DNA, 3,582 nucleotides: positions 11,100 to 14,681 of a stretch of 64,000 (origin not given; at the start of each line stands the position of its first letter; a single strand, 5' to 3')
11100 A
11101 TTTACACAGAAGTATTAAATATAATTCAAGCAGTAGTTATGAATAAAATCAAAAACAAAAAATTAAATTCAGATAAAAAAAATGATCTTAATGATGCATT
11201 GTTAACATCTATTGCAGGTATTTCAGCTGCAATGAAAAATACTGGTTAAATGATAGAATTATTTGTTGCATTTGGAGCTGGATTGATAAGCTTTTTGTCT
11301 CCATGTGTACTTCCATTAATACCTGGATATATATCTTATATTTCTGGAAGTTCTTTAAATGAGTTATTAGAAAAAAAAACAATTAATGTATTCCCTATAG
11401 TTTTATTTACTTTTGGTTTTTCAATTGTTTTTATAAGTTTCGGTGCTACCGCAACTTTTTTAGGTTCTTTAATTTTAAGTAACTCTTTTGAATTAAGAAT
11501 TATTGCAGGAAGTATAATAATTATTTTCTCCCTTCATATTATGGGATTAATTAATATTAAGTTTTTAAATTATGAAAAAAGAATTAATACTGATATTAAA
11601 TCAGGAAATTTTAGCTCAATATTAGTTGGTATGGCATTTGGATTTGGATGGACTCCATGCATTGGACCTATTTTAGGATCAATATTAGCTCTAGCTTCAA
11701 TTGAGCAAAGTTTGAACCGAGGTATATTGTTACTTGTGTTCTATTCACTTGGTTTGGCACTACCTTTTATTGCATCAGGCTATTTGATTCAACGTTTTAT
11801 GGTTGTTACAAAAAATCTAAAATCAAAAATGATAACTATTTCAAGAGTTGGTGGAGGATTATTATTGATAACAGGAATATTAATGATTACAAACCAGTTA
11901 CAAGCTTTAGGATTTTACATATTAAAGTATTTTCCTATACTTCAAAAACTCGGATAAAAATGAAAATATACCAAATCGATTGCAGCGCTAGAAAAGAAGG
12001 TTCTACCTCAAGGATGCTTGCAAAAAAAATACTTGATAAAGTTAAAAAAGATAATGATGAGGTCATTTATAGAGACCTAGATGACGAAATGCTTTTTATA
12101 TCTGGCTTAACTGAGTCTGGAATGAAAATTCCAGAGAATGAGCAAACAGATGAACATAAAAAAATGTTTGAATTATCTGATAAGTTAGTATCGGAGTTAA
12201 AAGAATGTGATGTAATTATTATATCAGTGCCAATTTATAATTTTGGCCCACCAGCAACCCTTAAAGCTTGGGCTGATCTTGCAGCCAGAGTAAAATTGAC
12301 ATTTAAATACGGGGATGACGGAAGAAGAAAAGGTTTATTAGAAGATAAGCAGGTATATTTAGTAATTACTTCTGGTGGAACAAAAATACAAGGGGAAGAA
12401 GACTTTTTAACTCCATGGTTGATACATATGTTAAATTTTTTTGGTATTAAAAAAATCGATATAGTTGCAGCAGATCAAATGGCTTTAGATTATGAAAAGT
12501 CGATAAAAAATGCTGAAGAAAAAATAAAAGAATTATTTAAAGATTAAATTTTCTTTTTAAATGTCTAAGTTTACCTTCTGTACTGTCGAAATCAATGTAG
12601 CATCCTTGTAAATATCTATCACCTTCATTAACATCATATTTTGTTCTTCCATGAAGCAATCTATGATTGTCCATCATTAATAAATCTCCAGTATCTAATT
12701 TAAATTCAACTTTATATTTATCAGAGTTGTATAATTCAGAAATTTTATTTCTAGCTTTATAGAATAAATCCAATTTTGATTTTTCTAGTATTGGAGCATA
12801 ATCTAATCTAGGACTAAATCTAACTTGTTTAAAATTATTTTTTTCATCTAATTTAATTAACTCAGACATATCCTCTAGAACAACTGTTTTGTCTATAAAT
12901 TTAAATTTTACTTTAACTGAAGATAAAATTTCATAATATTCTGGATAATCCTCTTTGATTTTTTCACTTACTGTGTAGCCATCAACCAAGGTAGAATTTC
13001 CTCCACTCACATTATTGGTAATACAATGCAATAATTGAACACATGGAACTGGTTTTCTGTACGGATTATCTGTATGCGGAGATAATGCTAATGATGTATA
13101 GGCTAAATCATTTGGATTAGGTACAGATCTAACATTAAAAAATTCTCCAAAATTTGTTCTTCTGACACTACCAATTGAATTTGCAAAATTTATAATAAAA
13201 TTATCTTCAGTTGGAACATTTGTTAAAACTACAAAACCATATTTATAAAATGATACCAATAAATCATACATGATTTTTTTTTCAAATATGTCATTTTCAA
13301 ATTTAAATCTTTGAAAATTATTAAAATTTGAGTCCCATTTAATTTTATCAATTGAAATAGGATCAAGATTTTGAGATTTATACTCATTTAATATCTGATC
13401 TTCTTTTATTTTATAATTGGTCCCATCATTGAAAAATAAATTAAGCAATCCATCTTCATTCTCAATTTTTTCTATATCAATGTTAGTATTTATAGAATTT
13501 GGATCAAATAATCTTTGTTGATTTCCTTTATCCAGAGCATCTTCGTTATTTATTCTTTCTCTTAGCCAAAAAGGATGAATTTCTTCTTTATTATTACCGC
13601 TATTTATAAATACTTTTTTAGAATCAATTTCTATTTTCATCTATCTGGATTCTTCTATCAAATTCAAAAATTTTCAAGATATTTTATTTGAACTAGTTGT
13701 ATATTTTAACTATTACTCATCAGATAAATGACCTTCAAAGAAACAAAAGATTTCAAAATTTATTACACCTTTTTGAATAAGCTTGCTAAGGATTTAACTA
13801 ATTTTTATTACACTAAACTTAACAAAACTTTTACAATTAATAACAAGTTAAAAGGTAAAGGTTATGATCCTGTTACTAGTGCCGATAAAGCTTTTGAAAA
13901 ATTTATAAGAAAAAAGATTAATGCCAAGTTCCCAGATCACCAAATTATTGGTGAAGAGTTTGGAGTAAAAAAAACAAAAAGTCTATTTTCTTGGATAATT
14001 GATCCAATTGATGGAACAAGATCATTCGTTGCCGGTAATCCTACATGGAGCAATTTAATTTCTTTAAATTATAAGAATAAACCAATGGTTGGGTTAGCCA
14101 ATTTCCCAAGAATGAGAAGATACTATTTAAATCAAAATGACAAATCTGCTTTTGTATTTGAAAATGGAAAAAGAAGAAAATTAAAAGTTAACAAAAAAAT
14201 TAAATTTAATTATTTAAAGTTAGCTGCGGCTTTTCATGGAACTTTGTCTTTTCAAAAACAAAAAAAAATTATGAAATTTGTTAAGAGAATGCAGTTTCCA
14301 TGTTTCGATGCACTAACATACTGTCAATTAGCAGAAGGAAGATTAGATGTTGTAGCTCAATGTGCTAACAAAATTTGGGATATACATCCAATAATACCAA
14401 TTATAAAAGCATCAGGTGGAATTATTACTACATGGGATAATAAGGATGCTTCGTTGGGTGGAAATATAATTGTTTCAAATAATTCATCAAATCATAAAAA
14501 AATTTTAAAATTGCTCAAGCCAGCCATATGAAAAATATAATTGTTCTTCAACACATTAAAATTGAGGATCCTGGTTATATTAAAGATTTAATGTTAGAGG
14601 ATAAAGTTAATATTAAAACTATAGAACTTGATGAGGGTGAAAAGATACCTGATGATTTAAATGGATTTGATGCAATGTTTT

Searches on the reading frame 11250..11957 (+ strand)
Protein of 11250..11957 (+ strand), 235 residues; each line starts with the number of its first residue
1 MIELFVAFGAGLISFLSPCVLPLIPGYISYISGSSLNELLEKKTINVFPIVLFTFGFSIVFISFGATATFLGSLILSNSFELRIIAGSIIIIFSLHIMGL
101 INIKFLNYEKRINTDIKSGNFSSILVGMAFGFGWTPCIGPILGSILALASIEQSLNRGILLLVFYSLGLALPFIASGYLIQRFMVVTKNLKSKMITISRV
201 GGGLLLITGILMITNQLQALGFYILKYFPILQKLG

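Call 92: search_protein_families(library=pfam, proteins=[window:11250-11957:+], max_evalue=0.00001)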
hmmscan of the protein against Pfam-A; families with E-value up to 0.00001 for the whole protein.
window:11250-11957:+ (235 aa): 2 families
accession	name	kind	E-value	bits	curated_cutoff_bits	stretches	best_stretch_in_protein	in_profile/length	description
PF02683.22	DsbD_TM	-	1.8e-13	50.7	27.1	1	3-214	4-216/219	Cytochrome C biogenesis protein transmembrane domain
PF13386.12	DsbD_2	-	2.7e-08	34.4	24.9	1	7-210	2-198/199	Cytochrome C biogenesis protein transmembrane region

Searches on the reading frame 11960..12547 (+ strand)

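Call 92: search_protein_families(library=pfam, proteins=[window:11960-12547:+], max_evalue=0.00001)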
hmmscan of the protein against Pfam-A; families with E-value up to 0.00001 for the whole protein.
window:11960-12547:+ (195 aa): 2 families
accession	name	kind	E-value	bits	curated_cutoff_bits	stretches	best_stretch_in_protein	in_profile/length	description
PF02525.22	Flavodoxin_2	-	7e-40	137.3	27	1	1-191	1-196/198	Flavodoxin-like fold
PF03358.20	FMN_red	-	1.2e-13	51.4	24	1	1-142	1-120/152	NADPH-dependent FMN reductase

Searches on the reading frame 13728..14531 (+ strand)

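Call 92: search_protein_families(library=pfam, proteins=[window:13728-14531:+], max_evalue=0.00001)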
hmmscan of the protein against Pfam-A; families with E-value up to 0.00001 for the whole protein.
window:13728-14531:+ (267 aa): 1 family
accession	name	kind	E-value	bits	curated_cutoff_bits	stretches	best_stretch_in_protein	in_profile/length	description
PF00459.30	Inositol_P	-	6.4e-44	150.9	27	1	15-264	8-267/271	Inositol monophosphatase family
